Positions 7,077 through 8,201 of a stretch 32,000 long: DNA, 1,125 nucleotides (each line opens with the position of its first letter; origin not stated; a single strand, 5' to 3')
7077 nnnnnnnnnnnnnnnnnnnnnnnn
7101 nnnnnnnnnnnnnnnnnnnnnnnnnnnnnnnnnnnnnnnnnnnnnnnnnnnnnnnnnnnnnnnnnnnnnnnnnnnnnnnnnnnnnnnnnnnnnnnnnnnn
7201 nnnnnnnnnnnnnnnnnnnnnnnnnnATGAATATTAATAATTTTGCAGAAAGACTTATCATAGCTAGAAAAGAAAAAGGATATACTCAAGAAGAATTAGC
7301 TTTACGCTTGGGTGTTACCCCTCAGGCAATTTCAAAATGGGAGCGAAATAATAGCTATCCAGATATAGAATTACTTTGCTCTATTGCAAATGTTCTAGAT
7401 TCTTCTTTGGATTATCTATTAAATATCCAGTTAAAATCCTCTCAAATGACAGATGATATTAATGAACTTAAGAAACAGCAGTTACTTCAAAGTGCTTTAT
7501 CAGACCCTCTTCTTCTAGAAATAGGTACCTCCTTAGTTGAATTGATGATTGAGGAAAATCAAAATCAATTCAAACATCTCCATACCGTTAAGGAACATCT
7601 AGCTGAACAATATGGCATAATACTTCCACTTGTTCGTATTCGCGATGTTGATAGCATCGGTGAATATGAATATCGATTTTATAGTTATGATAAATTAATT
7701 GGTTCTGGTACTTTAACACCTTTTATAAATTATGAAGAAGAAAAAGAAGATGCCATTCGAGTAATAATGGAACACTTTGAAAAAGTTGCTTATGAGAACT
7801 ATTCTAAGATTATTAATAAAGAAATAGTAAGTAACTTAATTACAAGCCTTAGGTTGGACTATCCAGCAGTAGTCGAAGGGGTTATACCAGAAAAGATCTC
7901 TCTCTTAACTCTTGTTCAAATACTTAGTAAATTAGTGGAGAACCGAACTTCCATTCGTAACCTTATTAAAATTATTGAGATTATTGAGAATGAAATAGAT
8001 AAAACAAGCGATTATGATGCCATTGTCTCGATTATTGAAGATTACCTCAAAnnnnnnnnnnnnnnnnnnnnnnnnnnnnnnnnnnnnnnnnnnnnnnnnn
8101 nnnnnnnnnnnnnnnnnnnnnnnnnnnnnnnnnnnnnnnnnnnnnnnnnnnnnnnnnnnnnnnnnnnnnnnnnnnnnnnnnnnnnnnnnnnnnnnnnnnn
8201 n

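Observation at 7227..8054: Transcription-factor HTH fused to a fragment of the type III export-gate protein FlhA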

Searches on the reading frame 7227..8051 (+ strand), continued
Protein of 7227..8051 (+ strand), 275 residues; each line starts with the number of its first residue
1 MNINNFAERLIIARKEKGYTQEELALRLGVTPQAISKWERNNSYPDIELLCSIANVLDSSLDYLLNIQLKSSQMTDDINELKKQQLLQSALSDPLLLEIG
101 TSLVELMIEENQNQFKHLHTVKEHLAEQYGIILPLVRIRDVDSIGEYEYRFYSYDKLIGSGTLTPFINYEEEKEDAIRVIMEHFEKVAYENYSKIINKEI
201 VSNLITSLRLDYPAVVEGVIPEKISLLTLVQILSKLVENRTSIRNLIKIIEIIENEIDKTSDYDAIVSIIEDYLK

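Call 62: predict_structure(alignment_id=A5)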
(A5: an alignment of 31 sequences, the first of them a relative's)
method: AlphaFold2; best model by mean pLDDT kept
length: 322 residues; sequences in the alignment: 31
mean_pLDDT: 80.2   pTM: 0.63
mean pLDDT of the five models: 80.2, 79.5, 78.0, 77.9, 75.3
residues with pLDDT >= 90: 115; 70-90: 126; 50-70: 48; < 50: 33
segments of 3 or more residues with pLDDT < 50: 69-72, 87-91, 184-203, 319-322
pLDDT, mean of each block of 10 residues (from residue 1): 78 92 90 92 87 84 68 52 52 81 88 87 88 90 89 90 72 61 50 43 61 87 90 90 93 91 94 90 94 91 91 69 36
secondary structure, 60 per line:
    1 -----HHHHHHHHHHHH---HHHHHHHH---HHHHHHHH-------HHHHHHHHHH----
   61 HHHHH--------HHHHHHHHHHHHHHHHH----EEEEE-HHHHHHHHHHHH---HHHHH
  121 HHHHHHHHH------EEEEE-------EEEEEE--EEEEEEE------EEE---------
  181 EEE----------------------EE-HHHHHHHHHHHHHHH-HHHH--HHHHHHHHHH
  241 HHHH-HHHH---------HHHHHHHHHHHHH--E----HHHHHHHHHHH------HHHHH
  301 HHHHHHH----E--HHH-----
elements in order: H6-17 H21-28 H32-39 H47-56 H61-65 H74-90 E95-99 H101-112 H116-129 E136-140 E148-153 E156-162 E169-171 E181-183 H209-223 H225-228 H231-244 H246-249 H259-271 H279-289 H296-307

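Call 63: find_encoding_contigs(protein=P0111, flank=7000, max_places=1)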
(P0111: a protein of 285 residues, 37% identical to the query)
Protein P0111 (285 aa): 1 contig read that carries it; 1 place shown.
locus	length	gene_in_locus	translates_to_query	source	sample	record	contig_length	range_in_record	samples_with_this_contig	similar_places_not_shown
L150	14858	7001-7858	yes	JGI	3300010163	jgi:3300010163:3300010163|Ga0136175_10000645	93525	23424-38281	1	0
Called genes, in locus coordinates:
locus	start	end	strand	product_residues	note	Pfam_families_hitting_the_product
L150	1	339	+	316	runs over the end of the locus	-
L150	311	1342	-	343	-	PF01520:Amidase_3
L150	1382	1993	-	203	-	-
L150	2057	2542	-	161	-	PF01467:CTP_transf_like, PF08218:Citrate_ly_lig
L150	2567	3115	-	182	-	PF03602:Cons_hypoth95, PF05175:MTS, PF02086:MethyltransfD12 (faint), PF09445:Methyltransf_15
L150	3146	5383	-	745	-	PF00521:DNA_topoisoIV, PF03989:DNA_gyraseA_C (weak)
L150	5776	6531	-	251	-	PF12822:ECF_trnsprt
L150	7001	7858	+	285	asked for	PF01381:HTH_3, PF12844:HTH_19 (weak), PF13560:HTH_31, PF00771:FHIPEP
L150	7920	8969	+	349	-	PF01113:DapB_N (faint), PF16654:DAPDH_C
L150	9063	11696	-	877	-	PF00403:HMA, PF00122:E1-E2_ATPase, PF00702:Hydrolase, PF00403:HMA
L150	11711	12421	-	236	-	-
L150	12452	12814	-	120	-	PF02583:Trns_repr_metal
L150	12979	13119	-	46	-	-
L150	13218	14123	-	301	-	PF00106:adh_short, PF08659:KR, PF23441:SDR (weak), PF13561:adh_short_C2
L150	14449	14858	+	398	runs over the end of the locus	PF07690:MFS_1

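Call 64: find_encoding_contigs(protein=P0101, flank=7000, max_places=1)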
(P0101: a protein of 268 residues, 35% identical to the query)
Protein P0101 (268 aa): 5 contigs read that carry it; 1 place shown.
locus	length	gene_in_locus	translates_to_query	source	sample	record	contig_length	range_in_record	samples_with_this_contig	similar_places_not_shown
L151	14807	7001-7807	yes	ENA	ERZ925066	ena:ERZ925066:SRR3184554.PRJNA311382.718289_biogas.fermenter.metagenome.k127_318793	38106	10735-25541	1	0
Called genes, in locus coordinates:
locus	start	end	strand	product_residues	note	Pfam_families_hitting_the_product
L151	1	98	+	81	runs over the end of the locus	-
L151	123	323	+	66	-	PF09860:DUF2087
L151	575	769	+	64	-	-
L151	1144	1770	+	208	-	PF00440:TetR_N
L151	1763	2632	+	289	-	PF00005:ABC_tran, PF13304:AAA_21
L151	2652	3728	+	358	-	PF12698:ABC2_membrane_3, PF01061:ABC2_membrane (weak), PF24686:FLQE3_permease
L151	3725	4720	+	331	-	PF12698:ABC2_membrane_3, PF01061:ABC2_membrane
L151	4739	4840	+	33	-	-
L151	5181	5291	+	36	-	-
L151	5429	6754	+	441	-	PF14684:Tricorn_C1 (weak), PF03572:Peptidase_S41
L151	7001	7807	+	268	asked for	PF12844:HTH_19 (weak), PF13443:HTH_26 (weak), PF13560:HTH_31, PF01381:HTH_3, PF00771:FHIPEP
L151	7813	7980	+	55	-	-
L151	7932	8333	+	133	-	PF03965:Penicillinase_R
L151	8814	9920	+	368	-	PF00005:ABC_tran, PF13304:AAA_21 (faint), PF08402:TOBE_2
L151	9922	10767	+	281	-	PF00528:BPD_transp_1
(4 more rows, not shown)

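Call 65: find_encoding_contigs(protein=P0112, flank=7000, max_places=1)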
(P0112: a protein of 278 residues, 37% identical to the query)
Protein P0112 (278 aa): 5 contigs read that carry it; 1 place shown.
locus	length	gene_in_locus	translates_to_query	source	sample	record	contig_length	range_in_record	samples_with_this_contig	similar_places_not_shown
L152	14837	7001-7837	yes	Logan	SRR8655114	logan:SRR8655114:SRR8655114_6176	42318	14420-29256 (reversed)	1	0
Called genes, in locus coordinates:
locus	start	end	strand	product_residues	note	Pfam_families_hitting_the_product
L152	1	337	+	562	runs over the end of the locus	PF07532:Big_4, PF04616:Glyco_hydro_43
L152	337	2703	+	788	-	PF13802:Gal_mutarotas_2, PF01055:Glyco_hydro_31_2nd, PF21365:Glyco_hydro_31_3rd, PF17137:DUF5110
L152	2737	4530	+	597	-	PF07532:Big_4 (weak), PF04616:Glyco_hydro_43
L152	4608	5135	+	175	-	PF07670:Gate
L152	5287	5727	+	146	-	-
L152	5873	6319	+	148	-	-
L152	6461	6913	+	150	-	PF00293:NUDIX (weak)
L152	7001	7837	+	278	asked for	PF12844:HTH_19, PF13560:HTH_31, PF01381:HTH_3, PF07022:Phage_CI_repr (weak), PF13443:HTH_26 (weak), PF00771:FHIPEP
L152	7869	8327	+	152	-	PF01741:MscL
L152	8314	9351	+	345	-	PF02016:Peptidase_S66, PF17676:Peptidase_S66C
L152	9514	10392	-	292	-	PF03547:Mem_trans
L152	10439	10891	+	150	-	PF04471:Mrr_cat, PF22722:NA-iREase1 (weak), PF13156:Mrr_cat_2 (weak)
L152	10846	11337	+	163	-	PF22381:Staph_reg_Sar_Rot, PF12802:MarR_2, PF01047:MarR, PF13463:HTH_27 (weak), PF13601:HTH_34 (weak)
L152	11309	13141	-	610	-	PF05960:DUF885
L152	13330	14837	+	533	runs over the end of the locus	PF00370:FGGY_N, PF02782:FGGY_C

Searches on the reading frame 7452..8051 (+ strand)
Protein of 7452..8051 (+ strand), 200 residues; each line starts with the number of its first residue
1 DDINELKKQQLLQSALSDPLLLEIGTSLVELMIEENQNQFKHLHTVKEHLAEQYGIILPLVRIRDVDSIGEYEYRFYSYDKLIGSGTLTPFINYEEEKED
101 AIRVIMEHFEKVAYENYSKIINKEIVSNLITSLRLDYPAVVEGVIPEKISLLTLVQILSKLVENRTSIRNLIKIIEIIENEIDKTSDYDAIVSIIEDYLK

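Call 43: find_related_loci(query=A3, collection=genome_contigs, flank=6000)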
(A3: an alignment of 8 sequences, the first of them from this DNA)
Query A3 (200 aa) in genome_contigs; peptide patterns used: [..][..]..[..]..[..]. (x = any residue, [..] = any of these).
69 stretches matched a pattern; 21 encode a relative of the query (tblastn E <= 1e-3); 21 distinct loci.
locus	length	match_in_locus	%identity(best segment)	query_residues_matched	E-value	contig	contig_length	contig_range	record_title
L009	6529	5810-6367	45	4-195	5e-50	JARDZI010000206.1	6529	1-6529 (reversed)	MAG: Clostridiales bacterium isolate L_E1_T20_C_bin.95 scaffold_21323, whole genome shotgun sequence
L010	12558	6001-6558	45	4-195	5e-50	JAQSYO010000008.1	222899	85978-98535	MAG: Herbinix sp. isolate L_E1_T20_B_bin.19 scaffold_140, whole genome shotgun sequence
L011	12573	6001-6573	41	4-200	2e-47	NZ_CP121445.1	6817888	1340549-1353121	Anaerocolumna sp. AGMB13025 chromosome, complete genome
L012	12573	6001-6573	41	4-200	8e-46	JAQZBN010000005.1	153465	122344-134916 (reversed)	MAG: Herbinix sp. isolate L_E1_T20_C_bin.107 scaffold_191, whole genome shotgun sequence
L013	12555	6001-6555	44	4-195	6e-46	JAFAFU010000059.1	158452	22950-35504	MAG: Bacillota bacterium isolate OH_SBlB_19 k127_265127, whole genome shotgun sequence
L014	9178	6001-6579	35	1-199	2e-38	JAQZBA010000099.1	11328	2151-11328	MAG: Herbinix sp. isolate L_E1_T20_B_bin.7 scaffold_5454, whole genome shotgun sequence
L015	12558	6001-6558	37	4-195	4e-38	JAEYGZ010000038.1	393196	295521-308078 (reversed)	MAG: Bacillota bacterium isolate OH_HFB_305 k127_2507851, whole genome shotgun sequence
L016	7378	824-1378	36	4-195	1e-37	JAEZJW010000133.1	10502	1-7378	MAG: Bacillota bacterium isolate OH_CDB_252 k127_138849, whole genome shotgun sequence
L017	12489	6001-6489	42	4-171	2e-37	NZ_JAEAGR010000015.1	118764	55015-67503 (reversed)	Mobilitalea sibirica strain DSM 26468 seq15, whole genome shotgun sequence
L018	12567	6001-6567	37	4-199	3e-37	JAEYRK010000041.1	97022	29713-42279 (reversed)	MAG: Bacillota bacterium isolate OH_CBB_57 k127_1894558, whole genome shotgun sequence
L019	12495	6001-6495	36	10-180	4e-34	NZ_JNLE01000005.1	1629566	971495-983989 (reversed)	Clostridium sp. KNHs205 BR73DRAFT_scf7180000000015_quiver.5_C, whole genome shotgun sequence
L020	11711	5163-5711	35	9-200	5e-33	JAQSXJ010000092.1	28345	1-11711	MAG: Anaerocolumna sp. isolate L_E1_T20_A_bin.141 scaffold_8630, whole genome shotgun sequence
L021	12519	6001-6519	37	9-187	3e-32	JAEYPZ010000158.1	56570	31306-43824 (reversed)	MAG: Bacillota bacterium isolate OH_CBB_215 k127_806856, whole genome shotgun sequence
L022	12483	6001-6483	38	16-182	9e-31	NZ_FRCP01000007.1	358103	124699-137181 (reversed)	Anaerosporobacter mobilis DSM 15930, whole genome shotgun sequence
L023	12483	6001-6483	38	16-182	2e-30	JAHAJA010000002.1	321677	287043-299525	MAG: Clostridiales bacterium isolate L3_098_000G1_dasL3_098_000G1_metabat.metabat.68 L3_098_000G1_scaffold_5, whole geno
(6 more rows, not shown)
